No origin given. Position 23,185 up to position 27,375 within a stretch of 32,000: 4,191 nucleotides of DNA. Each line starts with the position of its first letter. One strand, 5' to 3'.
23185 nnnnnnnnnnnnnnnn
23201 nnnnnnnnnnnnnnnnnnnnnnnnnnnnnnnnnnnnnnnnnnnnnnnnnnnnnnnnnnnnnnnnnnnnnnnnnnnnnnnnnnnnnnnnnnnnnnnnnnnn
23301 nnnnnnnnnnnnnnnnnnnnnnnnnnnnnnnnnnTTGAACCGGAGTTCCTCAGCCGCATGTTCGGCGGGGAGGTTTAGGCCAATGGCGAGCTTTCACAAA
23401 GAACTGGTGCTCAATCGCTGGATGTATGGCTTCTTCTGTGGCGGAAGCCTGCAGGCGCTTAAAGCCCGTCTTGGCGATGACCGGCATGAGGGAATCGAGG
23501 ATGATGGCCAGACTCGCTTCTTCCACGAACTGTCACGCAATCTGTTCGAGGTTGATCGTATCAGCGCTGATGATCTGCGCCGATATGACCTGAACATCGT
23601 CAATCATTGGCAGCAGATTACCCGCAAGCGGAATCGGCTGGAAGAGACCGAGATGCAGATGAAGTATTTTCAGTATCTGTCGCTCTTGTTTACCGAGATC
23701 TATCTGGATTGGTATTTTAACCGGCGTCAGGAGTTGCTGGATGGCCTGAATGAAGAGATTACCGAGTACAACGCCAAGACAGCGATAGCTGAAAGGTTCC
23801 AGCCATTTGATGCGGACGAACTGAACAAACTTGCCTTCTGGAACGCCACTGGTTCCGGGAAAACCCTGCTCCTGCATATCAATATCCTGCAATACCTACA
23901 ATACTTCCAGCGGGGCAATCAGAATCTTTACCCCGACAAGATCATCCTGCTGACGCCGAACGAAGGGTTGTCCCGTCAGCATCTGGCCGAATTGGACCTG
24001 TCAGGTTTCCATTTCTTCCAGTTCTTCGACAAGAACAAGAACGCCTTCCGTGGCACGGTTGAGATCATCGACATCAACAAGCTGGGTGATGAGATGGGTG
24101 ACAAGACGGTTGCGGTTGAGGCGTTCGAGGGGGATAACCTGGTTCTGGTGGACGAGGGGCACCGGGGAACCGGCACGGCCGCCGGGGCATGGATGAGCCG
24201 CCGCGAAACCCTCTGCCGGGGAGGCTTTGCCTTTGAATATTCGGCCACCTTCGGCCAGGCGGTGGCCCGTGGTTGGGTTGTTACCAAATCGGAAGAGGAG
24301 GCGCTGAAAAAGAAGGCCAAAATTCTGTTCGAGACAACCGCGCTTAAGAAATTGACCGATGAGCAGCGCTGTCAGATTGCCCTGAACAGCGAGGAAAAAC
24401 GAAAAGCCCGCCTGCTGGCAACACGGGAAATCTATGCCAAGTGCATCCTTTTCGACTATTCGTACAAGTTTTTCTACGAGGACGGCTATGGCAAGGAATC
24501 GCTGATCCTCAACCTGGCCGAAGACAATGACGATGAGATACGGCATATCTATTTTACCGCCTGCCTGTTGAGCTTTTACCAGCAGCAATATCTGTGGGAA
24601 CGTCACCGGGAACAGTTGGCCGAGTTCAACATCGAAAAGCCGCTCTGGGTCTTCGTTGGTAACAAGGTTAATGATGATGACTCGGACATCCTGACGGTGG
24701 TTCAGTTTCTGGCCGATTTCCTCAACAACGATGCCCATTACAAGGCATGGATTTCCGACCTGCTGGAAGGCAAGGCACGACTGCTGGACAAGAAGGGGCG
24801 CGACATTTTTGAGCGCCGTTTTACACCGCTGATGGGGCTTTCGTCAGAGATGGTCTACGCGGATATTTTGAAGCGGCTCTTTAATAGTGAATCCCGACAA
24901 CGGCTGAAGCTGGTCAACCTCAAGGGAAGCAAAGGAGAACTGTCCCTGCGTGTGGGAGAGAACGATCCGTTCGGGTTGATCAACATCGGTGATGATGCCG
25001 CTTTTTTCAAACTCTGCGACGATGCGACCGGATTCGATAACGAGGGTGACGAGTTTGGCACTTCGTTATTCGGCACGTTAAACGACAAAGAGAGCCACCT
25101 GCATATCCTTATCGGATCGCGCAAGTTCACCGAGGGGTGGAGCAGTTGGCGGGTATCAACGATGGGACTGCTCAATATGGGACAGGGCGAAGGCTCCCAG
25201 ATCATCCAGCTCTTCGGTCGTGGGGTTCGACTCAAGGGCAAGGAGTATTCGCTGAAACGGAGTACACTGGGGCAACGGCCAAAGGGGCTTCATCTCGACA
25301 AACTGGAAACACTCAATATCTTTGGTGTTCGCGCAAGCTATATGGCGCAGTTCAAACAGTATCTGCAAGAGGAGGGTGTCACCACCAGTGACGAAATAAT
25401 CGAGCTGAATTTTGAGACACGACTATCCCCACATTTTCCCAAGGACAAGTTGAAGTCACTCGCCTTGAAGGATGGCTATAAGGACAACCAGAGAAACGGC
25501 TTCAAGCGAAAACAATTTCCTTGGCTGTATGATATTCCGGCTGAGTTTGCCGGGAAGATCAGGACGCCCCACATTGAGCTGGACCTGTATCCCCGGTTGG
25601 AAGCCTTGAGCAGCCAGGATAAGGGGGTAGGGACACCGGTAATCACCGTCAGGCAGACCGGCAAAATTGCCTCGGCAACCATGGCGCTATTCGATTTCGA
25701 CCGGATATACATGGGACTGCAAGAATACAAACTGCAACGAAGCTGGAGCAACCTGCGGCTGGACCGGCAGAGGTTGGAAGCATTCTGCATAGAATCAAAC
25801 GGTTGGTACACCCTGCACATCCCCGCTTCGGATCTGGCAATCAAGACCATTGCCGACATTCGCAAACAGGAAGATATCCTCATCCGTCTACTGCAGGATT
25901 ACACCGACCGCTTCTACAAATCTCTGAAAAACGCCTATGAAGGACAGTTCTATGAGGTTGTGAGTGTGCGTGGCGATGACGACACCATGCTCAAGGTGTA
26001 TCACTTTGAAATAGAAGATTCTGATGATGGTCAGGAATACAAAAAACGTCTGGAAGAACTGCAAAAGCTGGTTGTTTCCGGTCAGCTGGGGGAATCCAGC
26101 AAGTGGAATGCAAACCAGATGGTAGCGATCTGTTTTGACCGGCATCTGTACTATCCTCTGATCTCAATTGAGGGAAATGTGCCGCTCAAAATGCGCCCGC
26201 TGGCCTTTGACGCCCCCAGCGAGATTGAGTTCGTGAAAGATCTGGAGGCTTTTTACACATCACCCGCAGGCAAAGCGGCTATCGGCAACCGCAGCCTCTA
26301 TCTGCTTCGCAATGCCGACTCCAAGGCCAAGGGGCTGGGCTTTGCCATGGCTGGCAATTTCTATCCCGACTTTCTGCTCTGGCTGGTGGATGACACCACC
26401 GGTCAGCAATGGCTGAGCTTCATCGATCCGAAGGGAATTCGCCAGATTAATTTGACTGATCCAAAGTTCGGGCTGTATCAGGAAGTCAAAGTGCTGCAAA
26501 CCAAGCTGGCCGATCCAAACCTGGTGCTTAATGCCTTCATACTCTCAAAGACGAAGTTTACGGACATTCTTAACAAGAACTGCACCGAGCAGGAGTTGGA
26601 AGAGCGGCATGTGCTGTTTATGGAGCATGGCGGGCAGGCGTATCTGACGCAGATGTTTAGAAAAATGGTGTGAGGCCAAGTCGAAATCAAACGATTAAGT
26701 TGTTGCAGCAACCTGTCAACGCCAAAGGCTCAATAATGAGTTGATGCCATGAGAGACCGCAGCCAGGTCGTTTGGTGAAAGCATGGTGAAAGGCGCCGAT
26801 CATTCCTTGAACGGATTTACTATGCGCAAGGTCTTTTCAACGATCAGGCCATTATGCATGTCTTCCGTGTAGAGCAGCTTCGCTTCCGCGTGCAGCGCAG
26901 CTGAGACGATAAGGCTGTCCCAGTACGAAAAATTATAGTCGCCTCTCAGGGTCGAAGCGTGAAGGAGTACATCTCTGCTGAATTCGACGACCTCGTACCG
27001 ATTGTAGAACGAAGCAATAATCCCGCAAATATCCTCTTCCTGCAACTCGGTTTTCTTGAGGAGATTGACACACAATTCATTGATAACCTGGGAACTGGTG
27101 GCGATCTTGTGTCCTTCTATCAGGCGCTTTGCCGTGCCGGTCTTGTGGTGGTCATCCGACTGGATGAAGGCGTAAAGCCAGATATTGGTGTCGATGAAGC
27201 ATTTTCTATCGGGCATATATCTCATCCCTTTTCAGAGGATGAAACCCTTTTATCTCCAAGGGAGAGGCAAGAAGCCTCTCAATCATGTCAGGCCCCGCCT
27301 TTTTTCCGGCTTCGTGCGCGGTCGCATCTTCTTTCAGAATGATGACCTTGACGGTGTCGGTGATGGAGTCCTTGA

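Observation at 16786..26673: XRE-controlled SNF2 helicase + extended Mod-like methyltransferase + Res-like helicase-nuclease: a helicase-augmented, Type III-like candidate defence system that fits no canonical architecture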

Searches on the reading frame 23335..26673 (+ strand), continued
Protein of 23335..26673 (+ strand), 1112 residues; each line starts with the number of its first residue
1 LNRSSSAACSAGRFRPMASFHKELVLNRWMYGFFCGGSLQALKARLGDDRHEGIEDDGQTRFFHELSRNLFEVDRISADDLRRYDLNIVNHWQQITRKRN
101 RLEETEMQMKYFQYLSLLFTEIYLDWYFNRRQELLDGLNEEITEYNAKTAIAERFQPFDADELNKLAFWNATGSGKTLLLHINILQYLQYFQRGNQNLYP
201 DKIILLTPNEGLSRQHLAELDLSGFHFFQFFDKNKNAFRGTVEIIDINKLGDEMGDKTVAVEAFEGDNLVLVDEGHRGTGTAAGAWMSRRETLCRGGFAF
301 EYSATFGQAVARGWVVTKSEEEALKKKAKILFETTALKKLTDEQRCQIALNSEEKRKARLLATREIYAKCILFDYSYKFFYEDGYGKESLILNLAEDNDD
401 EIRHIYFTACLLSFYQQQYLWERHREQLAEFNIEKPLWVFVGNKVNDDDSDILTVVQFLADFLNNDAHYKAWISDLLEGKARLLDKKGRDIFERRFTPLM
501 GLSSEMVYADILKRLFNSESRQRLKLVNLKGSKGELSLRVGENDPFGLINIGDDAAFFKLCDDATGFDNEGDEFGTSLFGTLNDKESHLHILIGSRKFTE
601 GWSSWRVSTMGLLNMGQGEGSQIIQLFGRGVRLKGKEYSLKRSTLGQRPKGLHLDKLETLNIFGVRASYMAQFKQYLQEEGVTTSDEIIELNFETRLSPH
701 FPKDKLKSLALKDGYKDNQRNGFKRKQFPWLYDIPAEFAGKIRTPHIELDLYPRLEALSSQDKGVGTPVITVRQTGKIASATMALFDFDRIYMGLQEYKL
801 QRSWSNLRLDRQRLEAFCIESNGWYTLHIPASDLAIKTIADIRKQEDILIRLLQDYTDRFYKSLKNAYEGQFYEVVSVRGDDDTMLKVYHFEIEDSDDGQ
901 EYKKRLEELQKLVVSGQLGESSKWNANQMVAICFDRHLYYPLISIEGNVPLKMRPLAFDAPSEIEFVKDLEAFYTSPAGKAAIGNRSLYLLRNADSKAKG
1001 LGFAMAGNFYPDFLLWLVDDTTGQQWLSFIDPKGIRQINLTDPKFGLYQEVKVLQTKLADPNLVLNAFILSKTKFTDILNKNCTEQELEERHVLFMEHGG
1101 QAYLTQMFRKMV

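Call 70: predict_structure(alignment_id=A1)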
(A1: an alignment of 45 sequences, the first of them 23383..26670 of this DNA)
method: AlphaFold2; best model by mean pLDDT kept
length: 1096 residues; sequences in the alignment: 45
mean_pLDDT: 45.2   pTM: 0.33
mean pLDDT of the five models: 45.2, 45.0, 44.8, 44.1, 40.2
residues with pLDDT >= 90: 8; 70-90: 193; 50-70: 165; < 50: 730
segments of 3 or more residues with pLDDT < 50: 1-115, 147-300, 346-380, 414-418, 425-434, 470-472, 557-560, 563-569, 579-917, 919-944, 976-995, 1018-1020
pLDDT, mean of each block of 10 residues (from residue 1): 26 28 35 34 29 26 28 34 33 30 41 55 61 54 50 33 36 39 46 38 36 41 44 35 33 39 28 26 24 30 69 80 79 72 49 38 32 38 69 77 68 48 42 56 86 89 69 60 81 87 83 60 79 59 67 58 48 56 29 21 21 22 31 29 23 34 36 25 33 25 29 29 29 24 30 31 30 37 34 34 33 30 29 30 27 23 24 27 42 38 29 38 23 28 55 76 80 53 30 55 74 61 55 58 63 72 69 77 80 82
secondary structure, 60 per line:
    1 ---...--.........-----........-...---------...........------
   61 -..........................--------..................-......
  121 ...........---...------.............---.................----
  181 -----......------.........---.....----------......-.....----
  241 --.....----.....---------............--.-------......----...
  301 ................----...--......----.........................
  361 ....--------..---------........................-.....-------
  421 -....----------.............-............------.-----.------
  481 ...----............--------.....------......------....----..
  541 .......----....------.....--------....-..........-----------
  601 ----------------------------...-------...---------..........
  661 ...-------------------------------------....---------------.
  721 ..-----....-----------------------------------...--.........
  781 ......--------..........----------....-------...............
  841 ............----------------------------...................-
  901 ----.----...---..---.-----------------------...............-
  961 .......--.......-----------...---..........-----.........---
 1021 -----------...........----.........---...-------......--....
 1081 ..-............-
elements in order (helices of 4 or more, strands of 3 or more residues): H9-17 H23-30 H44-54 H62-87 H96-113 H115-131 H144-156 H160-176 E186-191 H198-206 H210-214 E225-230 H232-236 H243-247 E252-256 H266-277 H288-293 H298-316 H326-331 H336-364 H384-407 H409-413 E422-425 H436-448 H450-461 H488-499 E508-512 E519-524 E531-534 H539-547 E552-555 H562-566 E575-578 H580-589 H651-663 H701-704 H728-731 H772-786 H795-804 H815-818 H826-852 H881-899 H945-959 H961-967 E970-976 E994-1003 E1009-1017 H1032-1042 E1047-1055 H1069-1074 E1077-1079 H1084-1095

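Call 72: search_solved_structures(query=A3, max_evalue=10, show_alignments=3)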
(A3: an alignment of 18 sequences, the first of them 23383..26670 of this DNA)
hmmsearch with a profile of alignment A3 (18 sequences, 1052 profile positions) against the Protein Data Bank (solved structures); distinct sequences matched with E-value up to 10: 1.
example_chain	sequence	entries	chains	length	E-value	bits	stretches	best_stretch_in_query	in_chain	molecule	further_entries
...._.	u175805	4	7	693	2.4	8.8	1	188-269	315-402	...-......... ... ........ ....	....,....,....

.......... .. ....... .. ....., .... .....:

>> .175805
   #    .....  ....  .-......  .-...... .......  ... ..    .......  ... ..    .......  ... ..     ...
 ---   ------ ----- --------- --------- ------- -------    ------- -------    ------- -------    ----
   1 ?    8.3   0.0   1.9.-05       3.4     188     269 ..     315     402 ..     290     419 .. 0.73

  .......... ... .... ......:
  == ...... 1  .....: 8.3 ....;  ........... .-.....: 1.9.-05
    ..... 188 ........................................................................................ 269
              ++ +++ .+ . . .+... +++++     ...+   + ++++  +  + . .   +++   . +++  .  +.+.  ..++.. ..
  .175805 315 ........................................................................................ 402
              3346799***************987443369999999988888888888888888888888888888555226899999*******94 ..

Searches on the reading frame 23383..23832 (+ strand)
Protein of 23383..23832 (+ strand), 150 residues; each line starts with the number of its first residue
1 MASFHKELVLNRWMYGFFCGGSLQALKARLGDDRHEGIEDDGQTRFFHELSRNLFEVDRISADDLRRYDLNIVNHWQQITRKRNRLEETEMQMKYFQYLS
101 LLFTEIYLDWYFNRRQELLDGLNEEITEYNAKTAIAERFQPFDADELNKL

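Call 78: search_protein_families(library=padloc, proteins=[window:23383-23832:+], max_evalue=1)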
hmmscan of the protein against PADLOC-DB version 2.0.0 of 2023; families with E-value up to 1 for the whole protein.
window:23383-23832:+ (150 aa): 1 family
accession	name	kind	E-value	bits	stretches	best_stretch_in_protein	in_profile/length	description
PDLC03654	REase_III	-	1.7e-61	206.2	1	3-150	24-176/1154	Type III restriction enzyme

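Call 79: search_protein_families(library=pfam, proteins=[window:23383-23832:+], max_evalue=10)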
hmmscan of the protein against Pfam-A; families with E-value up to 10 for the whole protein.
window:23383-23832:+ (150 aa): 1 family
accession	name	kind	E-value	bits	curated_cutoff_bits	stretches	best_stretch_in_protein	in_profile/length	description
PF22242.1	6PGD_like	-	0.082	13.7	27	1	33-59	61-87/98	6-phosphogluconate dehydrogenase C-terminal domain-like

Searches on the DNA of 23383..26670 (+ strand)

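Call 106: search_dna_similar(query=L081:3566-13318:+, collection=ecoli_genomes, mode=near, max_rows=8)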
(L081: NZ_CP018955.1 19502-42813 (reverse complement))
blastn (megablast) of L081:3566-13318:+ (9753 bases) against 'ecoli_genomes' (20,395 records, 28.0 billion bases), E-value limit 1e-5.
Records with a match: 170; places in all: 185; records where one place covers at least 80% of the query: 2.
Genomes with a match: 157 of 5426; with a place that covers at least 80% of the query: 2. Places per genome that has any: lowest 1, median 1, highest 8. On chromosomes: 4 places; on plasmids: 181.
Best place of each record, by identity: >=99% 167; 95-99% 1; 80-90% 2.
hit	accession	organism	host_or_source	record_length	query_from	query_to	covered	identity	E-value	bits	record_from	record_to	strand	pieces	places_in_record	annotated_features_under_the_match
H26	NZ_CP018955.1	Escherichia coli strain Ecol_316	Homo sapiens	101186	1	9753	100%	100.0%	0e+0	18011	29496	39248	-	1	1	DEAD/DEAH box helicase family protein | site-specific DNA-methyltransferase | SNF2-related protein | helix-turn-helix domain-containing protein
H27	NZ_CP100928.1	Escherichia coli strain ET729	sediment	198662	1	9753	100%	100.0%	0e+0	18005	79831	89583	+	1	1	DEAD/DEAH box helicase family protein | site-specific DNA-methyltransferase | SNF2-related protein | helix-turn-helix transcriptional regulator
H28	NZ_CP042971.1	Escherichia coli strain CFSAN061769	missing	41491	8324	8621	3%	99.7%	1e-150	545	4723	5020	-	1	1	DUF1158 domain-containing protein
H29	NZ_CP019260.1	Escherichia coli strain 13C1065T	chicken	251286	8324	8621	3%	99.7%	1e-150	545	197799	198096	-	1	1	DUF1158 domain-containing protein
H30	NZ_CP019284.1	Escherichia coli strain 13P484A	pig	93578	8324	8621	3%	99.7%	1e-150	545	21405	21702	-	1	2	DUF1158 domain-containing protein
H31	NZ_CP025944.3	Escherichia coli strain SCEC020023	Homo sapiens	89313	8324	8621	3%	99.7%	1e-150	545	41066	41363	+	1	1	DUF1158 domain-containing protein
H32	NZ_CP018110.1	Escherichia coli strain MRSN346595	Homo sapiens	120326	8324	8621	3%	99.7%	1e-150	545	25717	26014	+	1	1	DUF1158 domain-containing protein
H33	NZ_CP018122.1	Escherichia coli strain MRSN346355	Homo sapiens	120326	8324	8621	3%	99.7%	1e-150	545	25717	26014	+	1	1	DUF1158 domain-containing protein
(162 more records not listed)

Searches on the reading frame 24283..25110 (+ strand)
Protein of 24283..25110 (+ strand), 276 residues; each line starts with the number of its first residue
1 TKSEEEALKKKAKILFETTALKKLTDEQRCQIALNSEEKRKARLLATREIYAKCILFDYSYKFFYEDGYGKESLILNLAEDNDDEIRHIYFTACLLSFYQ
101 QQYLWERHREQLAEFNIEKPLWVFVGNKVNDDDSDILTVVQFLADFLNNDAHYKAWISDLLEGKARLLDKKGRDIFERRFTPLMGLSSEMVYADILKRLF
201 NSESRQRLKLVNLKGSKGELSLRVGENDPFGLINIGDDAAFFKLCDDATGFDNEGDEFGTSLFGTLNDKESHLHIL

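Call 78: search_protein_families(library=padloc, proteins=[window:24283-25110:+], max_evalue=1)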
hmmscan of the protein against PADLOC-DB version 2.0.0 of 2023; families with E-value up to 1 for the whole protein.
window:24283-25110:+ (276 aa): 1 family
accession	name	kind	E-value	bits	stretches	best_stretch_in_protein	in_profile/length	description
PDLC03654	REase_III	-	4.1e-115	383.8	1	5-276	332-605/1154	Type III restriction enzyme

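Call 79: search_protein_families(library=pfam, proteins=[window:24283-25110:+], max_evalue=10)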
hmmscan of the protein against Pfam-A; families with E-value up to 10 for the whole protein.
window:24283-25110:+ (276 aa): 1 family
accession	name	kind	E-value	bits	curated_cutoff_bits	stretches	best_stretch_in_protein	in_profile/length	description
PF05326.17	SVA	-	0.35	11.3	23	1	25-66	58-99/124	Seminal vesicle autoantigen (SVA)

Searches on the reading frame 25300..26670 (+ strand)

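Call 78: search_protein_families(library=padloc, proteins=[window:25300-26670:+], max_evalue=1)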
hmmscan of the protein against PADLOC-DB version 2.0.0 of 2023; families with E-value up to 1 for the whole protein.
window:25300-26670:+ (457 aa): 1 family
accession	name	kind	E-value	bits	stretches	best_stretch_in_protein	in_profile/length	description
PDLC03654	REase_III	-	6.7e-201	667.9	1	1-457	669-1128/1154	Type III restriction enzyme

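Call 79: search_protein_families(library=pfam, proteins=[window:25300-26670:+], max_evalue=10)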
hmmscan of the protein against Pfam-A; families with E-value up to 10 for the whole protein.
window:25300-26670:+ (457 aa): 2 families
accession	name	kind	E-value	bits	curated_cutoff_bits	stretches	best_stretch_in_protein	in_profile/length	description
PF09832.14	DUF2059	-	0.006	17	23.6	1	312-328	20-36/60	Uncharacterized protein conserved in bacteria (DUF2059)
PF13446.11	RPT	-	0.12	12.6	28.2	1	226-248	16-39/59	A repeated domain in UCH-protein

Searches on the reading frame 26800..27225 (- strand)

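Call 8: search_protein_families(library=pfam, proteins=[window:26800-27225:-], max_evalue=0.001)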
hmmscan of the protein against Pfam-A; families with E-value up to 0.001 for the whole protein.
window:26800-27225:- (141 aa): 1 family
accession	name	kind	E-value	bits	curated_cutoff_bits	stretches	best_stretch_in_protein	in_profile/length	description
PF01850.27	PIN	-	3e-14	54.1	23.6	1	10-122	2-111/120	PIN domain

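Call 75: search_protein_families(library=padloc, proteins=[window:26800-27225:-], max_evalue=0.0001)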
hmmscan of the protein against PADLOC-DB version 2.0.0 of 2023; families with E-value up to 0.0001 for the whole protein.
window:26800-27225:- (141 aa): 0 families
